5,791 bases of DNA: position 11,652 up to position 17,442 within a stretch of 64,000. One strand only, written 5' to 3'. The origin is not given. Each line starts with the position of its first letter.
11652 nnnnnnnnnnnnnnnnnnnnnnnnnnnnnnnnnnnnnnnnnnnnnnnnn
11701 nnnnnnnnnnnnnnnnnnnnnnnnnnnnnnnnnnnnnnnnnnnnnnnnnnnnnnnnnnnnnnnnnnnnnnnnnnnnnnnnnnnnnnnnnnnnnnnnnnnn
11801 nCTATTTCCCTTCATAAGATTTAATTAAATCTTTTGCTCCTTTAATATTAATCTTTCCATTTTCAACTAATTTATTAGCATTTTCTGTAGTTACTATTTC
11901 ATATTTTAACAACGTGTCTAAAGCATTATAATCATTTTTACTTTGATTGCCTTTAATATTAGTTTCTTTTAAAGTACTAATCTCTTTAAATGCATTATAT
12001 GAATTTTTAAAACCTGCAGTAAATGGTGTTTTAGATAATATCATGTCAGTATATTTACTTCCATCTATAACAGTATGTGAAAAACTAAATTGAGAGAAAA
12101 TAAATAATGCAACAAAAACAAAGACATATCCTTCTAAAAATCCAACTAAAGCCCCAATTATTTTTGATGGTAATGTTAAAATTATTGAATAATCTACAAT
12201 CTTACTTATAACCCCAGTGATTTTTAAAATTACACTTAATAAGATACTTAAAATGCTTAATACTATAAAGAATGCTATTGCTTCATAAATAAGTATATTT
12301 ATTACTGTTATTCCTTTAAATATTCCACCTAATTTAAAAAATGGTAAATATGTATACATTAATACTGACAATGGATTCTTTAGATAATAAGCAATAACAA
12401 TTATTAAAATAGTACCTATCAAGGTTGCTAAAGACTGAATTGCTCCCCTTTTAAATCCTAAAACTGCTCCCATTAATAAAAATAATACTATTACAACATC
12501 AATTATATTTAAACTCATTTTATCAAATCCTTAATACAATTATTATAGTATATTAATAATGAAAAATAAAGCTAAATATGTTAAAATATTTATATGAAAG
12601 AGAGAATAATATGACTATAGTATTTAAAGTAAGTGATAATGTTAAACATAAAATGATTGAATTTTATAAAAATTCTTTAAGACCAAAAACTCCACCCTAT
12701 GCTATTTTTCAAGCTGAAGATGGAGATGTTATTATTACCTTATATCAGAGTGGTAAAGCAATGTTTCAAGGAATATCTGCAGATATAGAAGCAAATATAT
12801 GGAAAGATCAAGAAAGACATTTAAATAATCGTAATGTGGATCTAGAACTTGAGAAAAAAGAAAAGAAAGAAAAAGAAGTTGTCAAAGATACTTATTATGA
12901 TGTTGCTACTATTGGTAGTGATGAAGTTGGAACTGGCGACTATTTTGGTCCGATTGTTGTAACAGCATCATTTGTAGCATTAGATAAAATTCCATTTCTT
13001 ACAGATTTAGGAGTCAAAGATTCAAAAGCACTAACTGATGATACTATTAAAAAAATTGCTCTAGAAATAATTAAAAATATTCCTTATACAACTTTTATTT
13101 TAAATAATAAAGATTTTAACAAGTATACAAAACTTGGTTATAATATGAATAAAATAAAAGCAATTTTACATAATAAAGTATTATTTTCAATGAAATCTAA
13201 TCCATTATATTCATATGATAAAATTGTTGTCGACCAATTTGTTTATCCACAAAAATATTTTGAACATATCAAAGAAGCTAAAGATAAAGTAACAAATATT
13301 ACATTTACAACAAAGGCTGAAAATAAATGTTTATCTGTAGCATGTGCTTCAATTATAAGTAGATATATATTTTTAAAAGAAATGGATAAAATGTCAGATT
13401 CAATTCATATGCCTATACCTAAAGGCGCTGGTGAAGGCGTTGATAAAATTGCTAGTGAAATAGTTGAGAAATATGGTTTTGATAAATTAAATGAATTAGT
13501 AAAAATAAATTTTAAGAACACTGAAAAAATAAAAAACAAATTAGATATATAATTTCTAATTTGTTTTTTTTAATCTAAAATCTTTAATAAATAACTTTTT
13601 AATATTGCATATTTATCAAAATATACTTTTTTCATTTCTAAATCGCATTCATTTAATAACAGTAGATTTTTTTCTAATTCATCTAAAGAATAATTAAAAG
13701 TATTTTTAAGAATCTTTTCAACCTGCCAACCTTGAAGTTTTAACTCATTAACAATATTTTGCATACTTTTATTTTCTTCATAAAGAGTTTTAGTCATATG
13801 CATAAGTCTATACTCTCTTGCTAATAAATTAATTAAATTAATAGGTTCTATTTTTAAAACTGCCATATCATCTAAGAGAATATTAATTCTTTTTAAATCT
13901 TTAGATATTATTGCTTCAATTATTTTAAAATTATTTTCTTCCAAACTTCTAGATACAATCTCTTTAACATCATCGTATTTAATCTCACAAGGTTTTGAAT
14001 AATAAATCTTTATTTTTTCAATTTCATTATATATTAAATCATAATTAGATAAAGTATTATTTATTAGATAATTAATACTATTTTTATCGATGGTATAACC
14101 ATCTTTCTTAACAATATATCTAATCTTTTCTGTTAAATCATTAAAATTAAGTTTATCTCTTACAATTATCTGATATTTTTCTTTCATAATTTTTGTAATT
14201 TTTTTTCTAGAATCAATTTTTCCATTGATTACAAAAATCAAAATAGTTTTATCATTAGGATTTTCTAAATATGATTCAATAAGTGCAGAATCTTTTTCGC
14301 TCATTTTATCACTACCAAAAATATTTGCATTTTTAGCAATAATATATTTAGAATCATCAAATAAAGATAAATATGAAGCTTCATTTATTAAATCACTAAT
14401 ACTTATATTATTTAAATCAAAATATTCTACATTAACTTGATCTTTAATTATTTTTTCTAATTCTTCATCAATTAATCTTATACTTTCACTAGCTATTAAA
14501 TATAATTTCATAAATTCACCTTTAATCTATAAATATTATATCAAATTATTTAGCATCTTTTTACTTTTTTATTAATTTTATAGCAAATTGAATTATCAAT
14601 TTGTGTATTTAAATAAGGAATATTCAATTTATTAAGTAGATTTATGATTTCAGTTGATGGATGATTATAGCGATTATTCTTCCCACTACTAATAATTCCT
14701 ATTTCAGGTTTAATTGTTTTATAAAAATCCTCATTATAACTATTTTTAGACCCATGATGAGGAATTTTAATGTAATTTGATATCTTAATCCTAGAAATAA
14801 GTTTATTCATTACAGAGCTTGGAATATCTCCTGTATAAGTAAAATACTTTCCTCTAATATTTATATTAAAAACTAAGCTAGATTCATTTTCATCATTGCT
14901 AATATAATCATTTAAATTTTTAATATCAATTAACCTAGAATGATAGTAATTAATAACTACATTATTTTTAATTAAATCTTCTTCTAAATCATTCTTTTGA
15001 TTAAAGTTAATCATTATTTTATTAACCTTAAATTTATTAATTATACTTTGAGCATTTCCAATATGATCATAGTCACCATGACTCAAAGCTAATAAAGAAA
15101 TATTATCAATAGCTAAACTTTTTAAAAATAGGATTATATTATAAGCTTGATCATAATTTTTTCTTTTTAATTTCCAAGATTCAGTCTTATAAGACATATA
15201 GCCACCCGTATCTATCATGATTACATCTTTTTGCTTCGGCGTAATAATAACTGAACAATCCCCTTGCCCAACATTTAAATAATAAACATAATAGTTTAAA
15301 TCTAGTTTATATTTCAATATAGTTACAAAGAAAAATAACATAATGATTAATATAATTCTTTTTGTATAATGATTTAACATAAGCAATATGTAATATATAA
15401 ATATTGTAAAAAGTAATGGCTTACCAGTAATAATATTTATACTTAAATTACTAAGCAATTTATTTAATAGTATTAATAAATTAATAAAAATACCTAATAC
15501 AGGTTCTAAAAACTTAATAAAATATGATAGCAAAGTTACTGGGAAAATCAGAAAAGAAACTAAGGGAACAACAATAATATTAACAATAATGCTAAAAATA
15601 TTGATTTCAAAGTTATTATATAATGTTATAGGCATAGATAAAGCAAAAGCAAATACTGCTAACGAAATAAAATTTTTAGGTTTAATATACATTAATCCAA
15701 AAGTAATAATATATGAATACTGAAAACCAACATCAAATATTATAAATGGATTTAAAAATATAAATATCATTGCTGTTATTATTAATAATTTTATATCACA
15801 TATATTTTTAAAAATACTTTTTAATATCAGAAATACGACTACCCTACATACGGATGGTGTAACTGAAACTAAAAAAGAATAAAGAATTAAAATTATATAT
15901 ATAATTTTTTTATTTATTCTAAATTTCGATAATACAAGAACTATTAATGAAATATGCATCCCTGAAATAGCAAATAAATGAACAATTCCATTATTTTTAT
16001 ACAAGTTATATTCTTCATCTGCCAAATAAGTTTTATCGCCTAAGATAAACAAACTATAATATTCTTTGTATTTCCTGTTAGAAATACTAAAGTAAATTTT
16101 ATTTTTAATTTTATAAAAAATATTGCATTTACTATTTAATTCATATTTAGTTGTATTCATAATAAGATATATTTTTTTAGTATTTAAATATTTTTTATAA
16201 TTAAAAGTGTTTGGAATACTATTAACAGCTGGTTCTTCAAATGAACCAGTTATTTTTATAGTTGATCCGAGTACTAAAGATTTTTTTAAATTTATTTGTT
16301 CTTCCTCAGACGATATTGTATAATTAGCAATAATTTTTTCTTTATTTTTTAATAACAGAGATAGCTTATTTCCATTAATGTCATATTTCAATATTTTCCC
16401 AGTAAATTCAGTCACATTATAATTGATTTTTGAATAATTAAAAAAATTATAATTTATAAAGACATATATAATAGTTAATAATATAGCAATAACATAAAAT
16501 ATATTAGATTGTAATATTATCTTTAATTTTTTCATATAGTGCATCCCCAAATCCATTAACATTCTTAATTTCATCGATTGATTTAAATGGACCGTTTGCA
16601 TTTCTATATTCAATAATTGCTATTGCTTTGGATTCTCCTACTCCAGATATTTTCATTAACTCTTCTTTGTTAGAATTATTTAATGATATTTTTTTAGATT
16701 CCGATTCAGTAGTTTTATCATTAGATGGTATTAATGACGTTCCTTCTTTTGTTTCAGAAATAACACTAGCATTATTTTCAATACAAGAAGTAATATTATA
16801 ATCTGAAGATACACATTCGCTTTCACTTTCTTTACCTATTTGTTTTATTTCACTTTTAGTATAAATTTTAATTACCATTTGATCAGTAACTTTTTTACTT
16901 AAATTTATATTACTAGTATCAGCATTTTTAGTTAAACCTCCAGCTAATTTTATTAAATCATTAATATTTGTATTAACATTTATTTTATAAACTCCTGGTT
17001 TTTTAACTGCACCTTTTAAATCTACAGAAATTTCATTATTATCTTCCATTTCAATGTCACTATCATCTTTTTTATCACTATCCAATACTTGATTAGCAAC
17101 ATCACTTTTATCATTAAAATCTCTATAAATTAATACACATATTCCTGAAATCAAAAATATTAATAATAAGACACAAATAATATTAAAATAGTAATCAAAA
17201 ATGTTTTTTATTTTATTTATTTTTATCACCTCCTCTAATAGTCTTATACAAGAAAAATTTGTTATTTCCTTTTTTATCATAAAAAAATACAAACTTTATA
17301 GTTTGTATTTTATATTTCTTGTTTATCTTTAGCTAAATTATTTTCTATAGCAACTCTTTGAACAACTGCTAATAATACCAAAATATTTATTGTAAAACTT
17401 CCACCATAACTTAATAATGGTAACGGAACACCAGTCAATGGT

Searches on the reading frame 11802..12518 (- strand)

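Call 68: search_protein_families(library=pfam, proteins=[window:11802-12518:-], max_evalue=0.001)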
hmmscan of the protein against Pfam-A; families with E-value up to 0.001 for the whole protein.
window:11802-12518:- (238 aa): 1 family
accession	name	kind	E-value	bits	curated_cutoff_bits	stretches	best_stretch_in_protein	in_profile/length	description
PF02674.22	Colicin_V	-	1.6e-12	48.1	29.3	1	6-162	1-141/144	Colicin V production protein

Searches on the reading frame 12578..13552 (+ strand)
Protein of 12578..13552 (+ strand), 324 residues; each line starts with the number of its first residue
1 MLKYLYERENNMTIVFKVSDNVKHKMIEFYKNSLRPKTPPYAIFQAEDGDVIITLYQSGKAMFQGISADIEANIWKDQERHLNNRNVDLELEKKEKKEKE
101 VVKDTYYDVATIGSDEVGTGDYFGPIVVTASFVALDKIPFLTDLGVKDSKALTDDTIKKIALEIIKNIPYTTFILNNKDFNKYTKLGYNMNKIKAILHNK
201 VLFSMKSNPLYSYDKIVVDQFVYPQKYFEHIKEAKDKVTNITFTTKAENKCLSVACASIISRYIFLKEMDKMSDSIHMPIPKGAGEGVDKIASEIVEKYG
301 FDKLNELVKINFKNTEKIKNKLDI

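Call 79: search_protein_families(library=pfam, proteins=[window:12578-13552:+], max_evalue=1e-8)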
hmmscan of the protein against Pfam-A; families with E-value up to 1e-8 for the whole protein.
window:12578-13552:+ (324 aa): 2 families
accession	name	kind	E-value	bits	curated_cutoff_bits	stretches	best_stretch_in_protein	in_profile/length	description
PF01351.25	RNase_HII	-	1.3e-42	146.4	25.8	1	112-315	1-199/199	Ribonuclease HII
PF11858.14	DUF3378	-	1.4e-18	67.3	27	1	13-82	1-70/76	Domain of unknown function (DUF3378)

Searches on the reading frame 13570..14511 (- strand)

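Call 79: search_protein_families(library=pfam, proteins=[window:13570-14511:-], max_evalue=1e-8)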
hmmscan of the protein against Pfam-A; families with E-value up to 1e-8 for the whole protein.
window:13570-14511:- (313 aa): 2 families
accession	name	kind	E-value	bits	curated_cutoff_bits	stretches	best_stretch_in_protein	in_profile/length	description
PF21694.2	DNA_pol3_delta_C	-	2.9e-19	69.7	27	1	191-311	1-121/121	DNA polymerase III delta subunit, C-terminal domain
PF06144.19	DNA_pol3_delta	-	5e-17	62.5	21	1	6-116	11-121/124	DNA polymerase III, delta subunit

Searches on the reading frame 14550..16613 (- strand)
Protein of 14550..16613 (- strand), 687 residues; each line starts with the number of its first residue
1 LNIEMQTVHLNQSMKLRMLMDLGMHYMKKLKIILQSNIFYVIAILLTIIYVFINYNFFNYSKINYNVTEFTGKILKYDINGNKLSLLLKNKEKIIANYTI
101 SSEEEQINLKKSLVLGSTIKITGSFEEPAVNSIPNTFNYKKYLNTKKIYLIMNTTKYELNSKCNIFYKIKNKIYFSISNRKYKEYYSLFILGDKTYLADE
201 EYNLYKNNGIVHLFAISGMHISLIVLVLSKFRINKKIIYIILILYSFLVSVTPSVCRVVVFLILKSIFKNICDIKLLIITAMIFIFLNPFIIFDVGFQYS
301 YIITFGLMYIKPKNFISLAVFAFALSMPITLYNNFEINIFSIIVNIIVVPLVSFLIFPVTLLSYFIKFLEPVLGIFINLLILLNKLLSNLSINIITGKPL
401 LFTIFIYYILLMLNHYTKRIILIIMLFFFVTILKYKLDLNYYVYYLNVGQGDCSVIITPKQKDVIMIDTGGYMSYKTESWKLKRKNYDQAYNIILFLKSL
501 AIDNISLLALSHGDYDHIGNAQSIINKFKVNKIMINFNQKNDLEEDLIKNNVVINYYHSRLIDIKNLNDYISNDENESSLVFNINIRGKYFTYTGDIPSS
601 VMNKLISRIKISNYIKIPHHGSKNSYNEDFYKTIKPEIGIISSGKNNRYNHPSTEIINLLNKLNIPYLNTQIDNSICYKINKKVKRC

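Call 79: search_protein_families(library=pfam, proteins=[window:14550-16613:-], max_evalue=1e-8)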
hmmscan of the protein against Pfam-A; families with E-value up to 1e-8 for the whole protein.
window:14550-16613:- (687 aa): 2 families
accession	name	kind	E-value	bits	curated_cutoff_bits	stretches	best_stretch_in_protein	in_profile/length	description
PF03772.21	Competence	-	5.9e-28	98.4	23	1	190-413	2-262/270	Competence protein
PF00753.33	Lactamase_B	-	7e-11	42.9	22.7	1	447-536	2-75/196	Metallo-beta-lactamase superfamily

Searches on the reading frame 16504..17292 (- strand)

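Call 68: search_protein_families(library=pfam, proteins=[window:16504-17292:-], max_evalue=0.001)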
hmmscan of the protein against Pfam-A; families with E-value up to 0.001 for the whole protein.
window:16504-17292:- (262 aa): 5 families
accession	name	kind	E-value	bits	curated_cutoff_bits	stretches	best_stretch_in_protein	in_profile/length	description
PF12836.13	HHH_3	-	1e-18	67.6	27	1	199-261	3-65/65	Helix-hairpin-helix motif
PF10531.15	SLBB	-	2.9e-13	49.9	27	1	90-143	2-54/55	SLBB domain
PF22461.2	SLBB_2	-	2.4e-08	34.4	27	1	92-139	5-54/79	SLBB domain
PF00633.29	HHH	-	7.7e-07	29.1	24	1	203-229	4-30/30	Helix-hairpin-helix motif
PF14579.12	HHH_6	-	0.00071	20.2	25.6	0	212-242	27-57/90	Helix-hairpin-helix motif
